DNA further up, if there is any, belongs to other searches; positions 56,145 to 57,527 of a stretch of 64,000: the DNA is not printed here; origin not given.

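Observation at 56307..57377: Orphan 356-aa protein with soluble N-domain, late single TM and highly charged coiled-coil tail, directly after the SMODS/SLATT pair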

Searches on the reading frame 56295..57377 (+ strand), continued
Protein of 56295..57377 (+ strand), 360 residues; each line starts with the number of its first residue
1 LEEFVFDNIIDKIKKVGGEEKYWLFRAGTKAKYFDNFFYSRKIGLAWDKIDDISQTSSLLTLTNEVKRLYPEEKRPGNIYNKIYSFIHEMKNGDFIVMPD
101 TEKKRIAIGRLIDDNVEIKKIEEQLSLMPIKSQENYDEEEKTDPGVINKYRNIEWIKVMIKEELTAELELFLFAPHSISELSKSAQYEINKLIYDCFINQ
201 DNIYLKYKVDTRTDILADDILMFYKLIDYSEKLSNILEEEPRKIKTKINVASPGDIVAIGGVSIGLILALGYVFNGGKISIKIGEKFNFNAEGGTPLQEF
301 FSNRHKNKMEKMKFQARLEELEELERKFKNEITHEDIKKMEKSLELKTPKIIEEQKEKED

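Call 53: search_protein_families(library=pfam, alignment_id=A2, max_evalue=1)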
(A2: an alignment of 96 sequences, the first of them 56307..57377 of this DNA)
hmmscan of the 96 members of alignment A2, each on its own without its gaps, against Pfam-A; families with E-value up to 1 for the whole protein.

A. member 1, window:56307-57377:+ (356 aa): 0 families

B. families by the number of members that match (of 96 scanned): 83 families (the first 25 are shown)
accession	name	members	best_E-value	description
PF01878.24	EVE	3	0.0071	EVE domain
PF06115.17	DUF956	2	0.054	Domain of unknown function (DUF956)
PF24393.1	Pepco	2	0.072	Pepco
PF18294.6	Pept_S41_N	2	0.082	Peptidase S41 N-terminal domain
PF17785.7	PUA_3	2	0.12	PUA-like domain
PF14074.11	DUF4257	2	0.13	Protein of unknown function (DUF4257)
PF19810.5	HFX_2341_N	2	0.14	HFX_2341-like, N-terminal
PF01472.26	PUA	2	0.14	PUA domain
PF06787.16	HcgF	1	0.003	FeGP cofactor biosynthesis protein HcgF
PF16595.10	Cas9_PI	1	0.0034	PAM-interacting domain of CRISPR-associated endonuclease Cas9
PF00580.27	UvrD-helicase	1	0.0074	UvrD/REP helicase N-terminal domain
PF24048.1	LRR_NXF1-5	1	0.0091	NXF1/2/3/5 leucine-rich repeat domain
PF22470.1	Histone_HNS_N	1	0.011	H-NS histone-like proteins, N-terminal domain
PF21477.3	FERM_C_FAK1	1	0.012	FAK1/PYK2, FERM domain C-lobe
PF20473.4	MmeI_Mtase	1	0.012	MmeI, DNA-methyltransferase domain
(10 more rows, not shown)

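Call 54: fold_search(model_id=the predicted structure, library=viral)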
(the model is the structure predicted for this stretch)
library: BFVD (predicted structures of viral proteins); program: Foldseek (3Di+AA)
matches with E <= 10: 989; with E <= 0.001: 1
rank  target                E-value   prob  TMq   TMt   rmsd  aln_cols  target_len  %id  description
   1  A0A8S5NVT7            1.6e-25  1.00  0.63  0.67   7.9       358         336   27  Uncharacterized protein [Myoviridae sp. ctEBR14]
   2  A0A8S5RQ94            2.4e-02  0.12  0.13  0.16  20.3       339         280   12  (no name in the UniProt tables at hand)
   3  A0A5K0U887            2.8e-02  0.14  0.15  0.13  20.0       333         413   10  Uncharacterized protein [Yasminevirus sp. GU-2018]
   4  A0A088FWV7            5.3e-02  0.35  0.15  0.13  17.4       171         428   12  (no name in the UniProt tables at hand)
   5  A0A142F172            5.6e-02  0.14  0.11  0.19  14.8       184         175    9  Uncharacterized protein [Bacillus phage Shbh1]
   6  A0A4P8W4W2            6.3e-02  0.10  0.13  0.10  20.1       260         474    9  (no name in the UniProt tables at hand)
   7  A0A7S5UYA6            8.3e-02  0.41  0.15  0.29  16.8       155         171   11  (no name in the UniProt tables at hand)
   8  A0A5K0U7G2            8.8e-02  0.23  0.14  0.09  17.1       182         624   10  Uncharacterized protein [Yasminevirus sp. GU-2018]
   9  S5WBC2                9.9e-02  0.11  0.13  0.16  18.9       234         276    8  Uncharacterized protein [Pseudomonas phage PaBG]
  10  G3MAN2                1.1e-01  0.51  0.15  0.28   4.4        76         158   12  Gp491 [Bacillus phage G]
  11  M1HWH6                1.2e-01  0.77  0.24  0.51   6.0       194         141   10  (no name in the UniProt tables at hand)
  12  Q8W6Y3                1.5e-01  0.25  0.13  0.33  10.7       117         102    9  Uncharacterized protein [Synechococcus phage P60]
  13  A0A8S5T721            1.5e-01  0.11  0.10  0.22  13.1       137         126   12  Type I neck protein [Siphoviridae sp. ctGpg14]
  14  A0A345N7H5            1.6e-01  0.18  0.15  0.21  17.7       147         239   11  (no name in the UniProt tables at hand)
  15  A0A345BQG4            1.8e-01  0.06  0.12  0.11  21.9       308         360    7  (no name in the UniProt tables at hand)
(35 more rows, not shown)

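Call 56: search_protein_families(library=pfam, proteins=[L002:4986-5600:+, L003:4962-5560:+, L004:3932-4600:+, L001:5935-6500:+], max_evalue=10)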
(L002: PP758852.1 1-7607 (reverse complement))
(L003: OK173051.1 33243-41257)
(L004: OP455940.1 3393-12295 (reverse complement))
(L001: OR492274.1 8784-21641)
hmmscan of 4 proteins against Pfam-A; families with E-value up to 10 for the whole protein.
L002:4986-5600:+ (205 aa): 1 family
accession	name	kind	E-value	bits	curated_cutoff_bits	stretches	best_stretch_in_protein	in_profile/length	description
PF06115.17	DUF956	-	0.018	15.3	26.9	1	27-52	30-55/117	Domain of unknown function (DUF956)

L003:4962-5560:+ (199 aa): 0 families

L004:3932-4600:+ (223 aa): 0 families

L001:5935-6500:+ (188 aa): 0 families

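Call 57: search_protein_families(library=padloc, alignment_id=A2, max_evalue=0.001)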
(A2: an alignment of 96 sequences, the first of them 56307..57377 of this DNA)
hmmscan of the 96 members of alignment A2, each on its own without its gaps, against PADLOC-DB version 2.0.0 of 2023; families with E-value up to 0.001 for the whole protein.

A. member 1, window:56307-57377:+ (356 aa): 4 families
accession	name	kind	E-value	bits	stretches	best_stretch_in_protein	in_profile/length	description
PDLC04815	PDC-S02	-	2.7e-17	61.1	1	18-111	3-98/346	-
PDLC04819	PDC-S02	-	2.8e-12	44.5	1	17-111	4-101/334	-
PDLC04806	PDC-S02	-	1.8e-10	38.6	1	18-114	4-102/324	-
PDLC04816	PDC-S02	-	5e-05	21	0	118-206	82-166/299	-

B. families by the number of members that match (of 96 scanned): 7 families
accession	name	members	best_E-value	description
PDLC04806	PDC-S02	96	5.2e-29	-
PDLC04815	PDC-S02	93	1.1e-21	-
PDLC04819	PDC-S02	92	8.7e-23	-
PDLC04824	PDC-S02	56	6.4e-13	-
PDLC04799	PDC-S02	14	1.3e-09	-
PDLC04816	PDC-S02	6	2.3e-06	-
PDLC03448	REase_II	3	1.1e-08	Type II restriction enzyme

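Call 58: find_related_loci(query=A1, collection=viral_contigs, flank=8000)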
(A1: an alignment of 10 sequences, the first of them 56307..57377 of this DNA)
Query A1 (356 aa) in viral_contigs; peptide patterns used: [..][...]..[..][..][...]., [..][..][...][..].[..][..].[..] (x = any residue, [..] = any of these).
600 stretches matched a pattern (row limit reached: there are more); 3 encode a relative of the query (tblastn E <= 1e-3); 3 distinct loci.
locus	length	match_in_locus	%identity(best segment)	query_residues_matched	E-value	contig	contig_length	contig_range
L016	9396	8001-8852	27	4-290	2e-17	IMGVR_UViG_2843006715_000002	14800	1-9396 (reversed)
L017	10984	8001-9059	25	1-343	1e-16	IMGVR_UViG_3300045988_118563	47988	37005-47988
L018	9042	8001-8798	28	9-274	2e-14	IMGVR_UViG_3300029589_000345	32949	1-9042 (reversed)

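Call 61: search_dna_similar(query=L003:4962-6056:+, collection=phages, mode=protein, max_rows=40, rows=spread)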
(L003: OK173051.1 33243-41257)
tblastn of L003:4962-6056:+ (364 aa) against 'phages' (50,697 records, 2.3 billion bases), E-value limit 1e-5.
Records with a match: 16; places in all: 16; records where one place covers at least 80% of the query: 3.
Best place of each record, by identity: >=99% 2; 60-80% 1; <60% 13.
By first word of the organism name: Streptococcus 10; Staphylococcus 4; Fusobacterium 1; Lactobacillus 1.
By host as written in the record: Staphylococcus pseudintermedius 4; Streptococcus pneumoniae 08B03577 2; Streptococcus pneumoniae A45 1; Streptococcus pneumoniae 1; Streptococcus pyogenes ERR111909 1; - 1; Streptococcus anginosus J4211 1; Streptococcus mitis U-o1 1; and 4 more.
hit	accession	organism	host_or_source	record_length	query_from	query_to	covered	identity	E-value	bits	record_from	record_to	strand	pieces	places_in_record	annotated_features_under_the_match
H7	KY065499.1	Streptococcus phage IPP63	Streptococcus pneumoniae A45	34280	1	364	100%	100.0%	0e+0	684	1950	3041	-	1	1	hypothetical protein (x2)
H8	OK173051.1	Streptococcus phage SF39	Streptococcus pneumoniae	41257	1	364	100%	100.0%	0e+0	684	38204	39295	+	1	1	putative restriction endonuclease domain protein | hypothetical protein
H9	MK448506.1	Streptococcus satellite phage Javan462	Streptococcus pyogenes ERR111909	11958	1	363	100%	71.1%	4e-161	505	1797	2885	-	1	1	hypothetical protein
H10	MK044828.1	Streptococcus phage 33888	-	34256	14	255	66%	36.6%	1e-42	164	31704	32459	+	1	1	hypothetical protein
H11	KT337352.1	Streptococcus phage phiARI0460-1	Streptococcus pneumoniae 08B03577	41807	14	255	66%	36.6%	1e-42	164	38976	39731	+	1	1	hypothetical protein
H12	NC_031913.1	Streptococcus phage phiARI0460-1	Streptococcus pneumoniae 08B03577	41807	14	255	66%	36.6%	1e-42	164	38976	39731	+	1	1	hypothetical protein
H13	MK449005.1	Streptococcus phage Javan74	Streptococcus anginosus J4211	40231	14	255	66%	36.6%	6e-42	162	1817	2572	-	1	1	hypothetical protein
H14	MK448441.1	Streptococcus satellite phage Javan339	Streptococcus mitis U-o1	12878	14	255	66%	35.8%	1e-41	161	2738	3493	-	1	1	hypothetical protein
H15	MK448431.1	Streptococcus satellite phage Javan325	Streptococcus mitis P-37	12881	14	255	66%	35.8%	1e-41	161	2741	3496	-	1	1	hypothetical protein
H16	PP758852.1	Streptococcus phage phiGBSVK-D_GBSInt2.2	Streptococcus agalactiae JN_AR_GBS124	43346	14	255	66%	32.3%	2e-40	157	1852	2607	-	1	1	hypothetical protein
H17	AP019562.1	Staphylococcus phage SP276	Staphylococcus pseudintermedius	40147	19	255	65%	23.8%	1e-10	69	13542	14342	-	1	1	hypothetical protein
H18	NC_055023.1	Staphylococcus phage SP276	Staphylococcus pseudintermedius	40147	19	255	65%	23.8%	1e-10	69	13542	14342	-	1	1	hypothetical protein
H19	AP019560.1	Staphylococcus phage SP120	Staphylococcus pseudintermedius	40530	19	255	65%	23.8%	1e-10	69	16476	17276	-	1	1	hypothetical protein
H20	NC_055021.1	Staphylococcus phage SP120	Staphylococcus pseudintermedius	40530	19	255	65%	23.8%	1e-10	69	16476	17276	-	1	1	hypothetical protein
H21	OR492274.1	Fusobacterium phage phiPaco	Fusobacterium necrophorum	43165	29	254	62%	24.8%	6e-11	70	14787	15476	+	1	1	hypothetical protein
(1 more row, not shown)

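Call 62: search_dna_similar(query=window:56307-57377:+, collection=plasmids, mode=protein, max_rows=20)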
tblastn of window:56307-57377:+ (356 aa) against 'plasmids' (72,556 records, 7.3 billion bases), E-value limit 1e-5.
Records with a match: 2; places in all: 2; records where one place covers at least 80% of the query: 0.
Best place of each record, by identity: <60% 2.
By first word of the organism name: Bacillus 1; Methylomonas 1.
By predicted mobility (MOB-suite, as given by PLSDB): mobilizable 1; non-mobilizable 1.
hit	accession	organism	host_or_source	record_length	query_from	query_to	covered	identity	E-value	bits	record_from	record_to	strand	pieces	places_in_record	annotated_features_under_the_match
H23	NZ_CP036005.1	Bacillus mycoides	cell culture,soil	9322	9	283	77%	27.2%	3e-9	66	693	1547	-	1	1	hypothetical protein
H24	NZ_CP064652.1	Methylomonas sp. LL1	soil,riparian wetland soil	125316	4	156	43%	27.4%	6e-6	56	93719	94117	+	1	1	restriction endonuclease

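Call 63: get_annotated_region(hit=H24, flank=5000)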
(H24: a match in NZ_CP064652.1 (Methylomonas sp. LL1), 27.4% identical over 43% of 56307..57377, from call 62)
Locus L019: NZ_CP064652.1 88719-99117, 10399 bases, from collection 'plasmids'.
description: Methylomonas sp. LL1 plasmid unnamed1, complete sequence
organism: Methylomonas sp. LL1 (NCBI taxid 2785785)
taxonomy: Bacteria; Pseudomonadota; Gammaproteobacteria; Methylococcales; Methylococcaceae; Methylomonas; Methylomonas sp. LL1
host: -; source: soil,riparian wetland soil; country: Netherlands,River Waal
typing (MOB-suite, as given by PLSDB): non-mobilizable
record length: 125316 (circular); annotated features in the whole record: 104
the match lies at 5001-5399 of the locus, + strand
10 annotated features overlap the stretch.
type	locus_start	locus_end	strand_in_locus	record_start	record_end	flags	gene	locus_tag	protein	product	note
CDS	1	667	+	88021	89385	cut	cobJ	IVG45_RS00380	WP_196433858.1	precorrin-3B C(17)-methyltransferase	GO:0009236 - cobalamin biosynthetic process [Evidence IEA]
CDS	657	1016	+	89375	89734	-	-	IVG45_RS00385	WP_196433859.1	ferredoxin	-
CDS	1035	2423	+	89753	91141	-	cysG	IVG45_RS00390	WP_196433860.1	siroheme synthase CysG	GO:0019354 - siroheme biosynthetic process [Evidence IEA]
CDS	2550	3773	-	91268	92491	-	-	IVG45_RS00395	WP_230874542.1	DDE-type integrase/transposase/recombinase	GO:0015074 - DNA integration [Evidence IEA]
CDS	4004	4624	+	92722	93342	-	-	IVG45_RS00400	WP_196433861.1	recombinase family protein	GO:0006310 - DNA recombination [Evidence IEA]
CDS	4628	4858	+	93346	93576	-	-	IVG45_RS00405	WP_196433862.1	WGR domain-containing protein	-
CDS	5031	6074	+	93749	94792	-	-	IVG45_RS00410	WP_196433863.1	restriction endonuclease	GO:0009307 - DNA restriction-modification system [Evidence IEA]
CDS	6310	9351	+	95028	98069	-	-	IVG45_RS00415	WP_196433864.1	type I restriction endonuclease subunit R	-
CDS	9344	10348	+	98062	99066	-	-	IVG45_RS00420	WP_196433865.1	PDDEXK nuclease domain-containing protein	-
CDS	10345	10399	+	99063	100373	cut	-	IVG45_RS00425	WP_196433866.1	restriction endonuclease subunit S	GO:0006304 - DNA modification [Evidence IEA]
